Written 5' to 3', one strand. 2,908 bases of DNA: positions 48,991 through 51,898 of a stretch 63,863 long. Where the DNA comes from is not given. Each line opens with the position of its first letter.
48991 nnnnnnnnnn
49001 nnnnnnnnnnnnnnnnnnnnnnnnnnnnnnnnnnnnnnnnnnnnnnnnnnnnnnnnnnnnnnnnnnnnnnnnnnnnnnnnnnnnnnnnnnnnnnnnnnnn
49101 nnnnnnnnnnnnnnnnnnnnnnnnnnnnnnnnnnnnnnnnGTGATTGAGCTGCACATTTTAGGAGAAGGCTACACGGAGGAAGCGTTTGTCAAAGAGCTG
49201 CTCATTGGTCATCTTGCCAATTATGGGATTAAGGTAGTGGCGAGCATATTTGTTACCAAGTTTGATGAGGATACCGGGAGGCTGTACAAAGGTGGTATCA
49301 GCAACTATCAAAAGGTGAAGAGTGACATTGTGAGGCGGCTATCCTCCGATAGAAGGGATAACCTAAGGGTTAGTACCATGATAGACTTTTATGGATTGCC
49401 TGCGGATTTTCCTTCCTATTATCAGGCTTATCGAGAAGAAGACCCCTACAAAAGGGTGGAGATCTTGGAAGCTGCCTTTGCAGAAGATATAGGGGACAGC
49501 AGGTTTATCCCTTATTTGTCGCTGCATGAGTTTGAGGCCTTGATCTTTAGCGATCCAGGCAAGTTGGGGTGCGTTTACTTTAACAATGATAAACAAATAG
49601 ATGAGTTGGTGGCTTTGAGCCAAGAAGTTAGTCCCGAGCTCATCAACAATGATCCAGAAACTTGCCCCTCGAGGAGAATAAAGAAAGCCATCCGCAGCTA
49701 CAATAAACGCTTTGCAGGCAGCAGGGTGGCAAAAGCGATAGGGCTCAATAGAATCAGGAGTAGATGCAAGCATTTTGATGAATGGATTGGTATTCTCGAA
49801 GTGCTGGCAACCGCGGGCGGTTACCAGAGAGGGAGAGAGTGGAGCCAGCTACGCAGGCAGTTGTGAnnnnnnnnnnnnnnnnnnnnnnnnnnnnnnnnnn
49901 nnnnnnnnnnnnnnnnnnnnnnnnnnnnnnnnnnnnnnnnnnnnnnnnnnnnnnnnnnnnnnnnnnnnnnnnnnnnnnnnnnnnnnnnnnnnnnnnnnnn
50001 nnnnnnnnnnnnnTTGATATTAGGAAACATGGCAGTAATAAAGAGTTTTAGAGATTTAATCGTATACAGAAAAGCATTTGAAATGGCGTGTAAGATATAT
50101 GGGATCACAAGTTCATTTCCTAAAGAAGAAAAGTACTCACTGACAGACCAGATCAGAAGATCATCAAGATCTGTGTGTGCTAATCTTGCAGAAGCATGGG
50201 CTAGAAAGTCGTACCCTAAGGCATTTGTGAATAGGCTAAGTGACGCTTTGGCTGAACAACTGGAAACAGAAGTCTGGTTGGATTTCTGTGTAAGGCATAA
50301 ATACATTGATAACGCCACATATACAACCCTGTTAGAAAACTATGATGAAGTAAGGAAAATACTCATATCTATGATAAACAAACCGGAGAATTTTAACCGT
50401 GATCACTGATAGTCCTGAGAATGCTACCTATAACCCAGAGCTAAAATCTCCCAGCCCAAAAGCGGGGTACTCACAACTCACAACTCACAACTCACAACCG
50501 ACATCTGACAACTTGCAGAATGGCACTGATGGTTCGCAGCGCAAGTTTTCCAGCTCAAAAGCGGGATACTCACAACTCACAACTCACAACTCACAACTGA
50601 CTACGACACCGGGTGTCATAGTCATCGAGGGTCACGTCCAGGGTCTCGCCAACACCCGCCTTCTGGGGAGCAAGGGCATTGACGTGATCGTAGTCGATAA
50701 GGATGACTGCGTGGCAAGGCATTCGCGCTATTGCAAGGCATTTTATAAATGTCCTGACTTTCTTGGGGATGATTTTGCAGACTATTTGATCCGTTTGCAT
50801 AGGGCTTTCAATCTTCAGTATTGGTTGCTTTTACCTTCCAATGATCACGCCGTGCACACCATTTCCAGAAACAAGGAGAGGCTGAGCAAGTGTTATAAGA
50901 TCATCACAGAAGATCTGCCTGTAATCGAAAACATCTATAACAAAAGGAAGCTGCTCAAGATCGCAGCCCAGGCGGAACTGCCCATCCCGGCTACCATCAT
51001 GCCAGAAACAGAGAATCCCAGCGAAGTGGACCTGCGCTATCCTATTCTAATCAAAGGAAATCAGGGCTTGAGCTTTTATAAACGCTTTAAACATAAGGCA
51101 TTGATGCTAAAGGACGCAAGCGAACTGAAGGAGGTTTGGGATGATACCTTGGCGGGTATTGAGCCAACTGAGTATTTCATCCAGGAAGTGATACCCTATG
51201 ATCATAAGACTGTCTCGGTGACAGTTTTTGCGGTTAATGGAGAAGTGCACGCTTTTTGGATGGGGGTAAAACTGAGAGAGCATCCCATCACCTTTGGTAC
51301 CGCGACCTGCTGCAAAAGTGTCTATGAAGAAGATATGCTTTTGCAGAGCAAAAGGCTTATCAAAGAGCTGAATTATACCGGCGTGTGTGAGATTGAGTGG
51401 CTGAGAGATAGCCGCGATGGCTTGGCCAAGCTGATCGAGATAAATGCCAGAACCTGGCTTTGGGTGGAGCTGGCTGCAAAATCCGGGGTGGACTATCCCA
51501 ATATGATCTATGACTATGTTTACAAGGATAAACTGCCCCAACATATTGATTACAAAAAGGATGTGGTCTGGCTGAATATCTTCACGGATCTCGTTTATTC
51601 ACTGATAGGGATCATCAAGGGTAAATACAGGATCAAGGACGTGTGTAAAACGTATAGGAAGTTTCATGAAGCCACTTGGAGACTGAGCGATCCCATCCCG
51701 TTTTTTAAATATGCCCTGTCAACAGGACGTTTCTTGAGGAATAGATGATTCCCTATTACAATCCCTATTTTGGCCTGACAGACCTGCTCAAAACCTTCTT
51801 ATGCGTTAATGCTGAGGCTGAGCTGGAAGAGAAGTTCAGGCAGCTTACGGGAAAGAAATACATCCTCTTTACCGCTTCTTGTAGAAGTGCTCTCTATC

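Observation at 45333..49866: Defence-like ATPase/TOPRIM-like module inserted in the middle of the glycan operon array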

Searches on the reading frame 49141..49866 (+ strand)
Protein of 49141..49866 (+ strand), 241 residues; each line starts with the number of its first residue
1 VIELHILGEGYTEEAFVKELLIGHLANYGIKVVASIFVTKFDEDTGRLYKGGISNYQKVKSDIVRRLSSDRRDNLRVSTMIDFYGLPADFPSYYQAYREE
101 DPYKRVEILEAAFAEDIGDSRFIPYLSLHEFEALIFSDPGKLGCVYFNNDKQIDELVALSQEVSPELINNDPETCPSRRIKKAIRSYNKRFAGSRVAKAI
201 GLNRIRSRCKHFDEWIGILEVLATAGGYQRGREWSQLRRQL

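Call 3: search_protein_families(library=pfam, proteins=[window:49141-49866:+], max_evalue=0.01)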
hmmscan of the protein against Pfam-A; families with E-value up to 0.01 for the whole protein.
window:49141-49866:+ (241 aa): 1 family
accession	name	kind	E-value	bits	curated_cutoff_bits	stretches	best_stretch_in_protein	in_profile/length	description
PF14103.11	DUF4276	-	3.5e-51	174.6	30.2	1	9-220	2-192/192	Domain of unknown function (DUF4276)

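Call 4: search_protein_families(library=padloc, proteins=[window:49141-49866:+], max_evalue=0.01)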
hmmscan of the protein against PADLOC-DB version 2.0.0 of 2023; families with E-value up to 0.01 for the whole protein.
window:49141-49866:+ (241 aa): 5 families
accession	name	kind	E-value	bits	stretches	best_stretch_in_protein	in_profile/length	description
PDLC04188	HEC-01B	-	9e-72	239.5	1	1-223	12-227/230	-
PDLC04190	HEC-01B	-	2.7e-50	168.9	1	1-176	1-168/168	-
PDLC04187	HEC-01B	-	9.1e-26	89.2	1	77-220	8-164/166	-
PDLC04186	HEC-01B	-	4e-18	63.9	1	74-222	46-192/196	-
PDLC04189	HEC-01B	-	1.8e-16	58.6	1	4-217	4-219/223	-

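Call 5: search_protein_families(library=ncbifam, proteins=[window:49141-49866:+], max_evalue=0.01)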
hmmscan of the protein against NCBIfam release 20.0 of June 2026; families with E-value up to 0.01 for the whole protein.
window:49141-49866:+ (241 aa): 0 families

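Call 16: search_protein_families(library=phrogs, proteins=[window:49141-49866:+], max_evalue=0.01)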
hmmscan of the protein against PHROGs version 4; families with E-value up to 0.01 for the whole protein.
window:49141-49866:+ (241 aa): 0 families

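Call 82: search_protein_families(library=pfam, proteins=[window:49141-49866:+], max_evalue=10)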
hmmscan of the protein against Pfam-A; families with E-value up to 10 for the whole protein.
window:49141-49866:+ (241 aa): 1 family
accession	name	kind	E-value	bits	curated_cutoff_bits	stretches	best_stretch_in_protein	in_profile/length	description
PF14103.11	DUF4276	-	3.5e-51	174.6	30.2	1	9-220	2-192/192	Domain of unknown function (DUF4276)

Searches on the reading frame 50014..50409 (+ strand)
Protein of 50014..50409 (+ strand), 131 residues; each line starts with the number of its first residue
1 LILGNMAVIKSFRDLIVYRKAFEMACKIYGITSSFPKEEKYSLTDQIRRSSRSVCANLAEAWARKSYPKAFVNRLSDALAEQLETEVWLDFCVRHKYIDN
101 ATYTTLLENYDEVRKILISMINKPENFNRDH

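Call 3: search_protein_families(library=pfam, proteins=[window:50014-50409:+], max_evalue=0.01)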
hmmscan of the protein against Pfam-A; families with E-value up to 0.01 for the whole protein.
window:50014-50409:+ (131 aa): 2 families
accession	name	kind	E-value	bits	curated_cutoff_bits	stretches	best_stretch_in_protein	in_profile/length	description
PF05635.17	23S_rRNA_IVP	-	8.9e-33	113.1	33.8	1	13-118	1-105/106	23S rRNA-intervening sequence protein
PF22296.2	bAvd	-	2.3e-08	34.9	40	1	15-123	1-106/107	bAvd-like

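Call 4: search_protein_families(library=padloc, proteins=[window:50014-50409:+], max_evalue=0.01)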
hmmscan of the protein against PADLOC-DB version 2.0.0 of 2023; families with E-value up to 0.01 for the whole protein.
window:50014-50409:+ (131 aa): 0 families

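Call 5: search_protein_families(library=ncbifam, proteins=[window:50014-50409:+], max_evalue=0.01)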
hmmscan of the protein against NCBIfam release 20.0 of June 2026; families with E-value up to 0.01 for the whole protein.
window:50014-50409:+ (131 aa): 4 families
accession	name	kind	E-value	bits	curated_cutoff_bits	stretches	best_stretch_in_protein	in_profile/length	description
TIGR02436.1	TIGR02436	subfamily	5.9e-31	106.9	24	1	17-123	1-107/109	four helix bundle protein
NF008911.0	PRK12275.1-2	subfamily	2.3e-24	86.2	137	1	9-123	1-114/118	hypothetical protein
NF008912.0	PRK12275.1-6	subfamily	6.3e-13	48.8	124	1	11-125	2-112/117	hypothetical protein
NF033474.1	DivGenRetAVD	equivalog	4.8e-08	33.3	80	1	15-115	1-97/104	diversity-generating retroelement protein Avd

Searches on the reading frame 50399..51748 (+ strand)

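Call 3: search_protein_families(library=pfam, proteins=[window:50399-51748:+], max_evalue=0.01)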
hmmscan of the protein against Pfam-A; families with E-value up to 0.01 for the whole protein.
window:50399-51748:+ (449 aa): 2 families
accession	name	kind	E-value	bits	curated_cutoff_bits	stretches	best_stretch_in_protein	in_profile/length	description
PF15632.11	ATPgrasp_Ter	-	0.0014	18.8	29.1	1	272-380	16-114/131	ATP-grasp in the biosynthetic pathway with Ter operon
PF02786.22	CPSase_L_D2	-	0.0024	17.9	19.8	1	312-352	140-180/211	Carbamoyl-phosphate synthase L chain, ATP binding domain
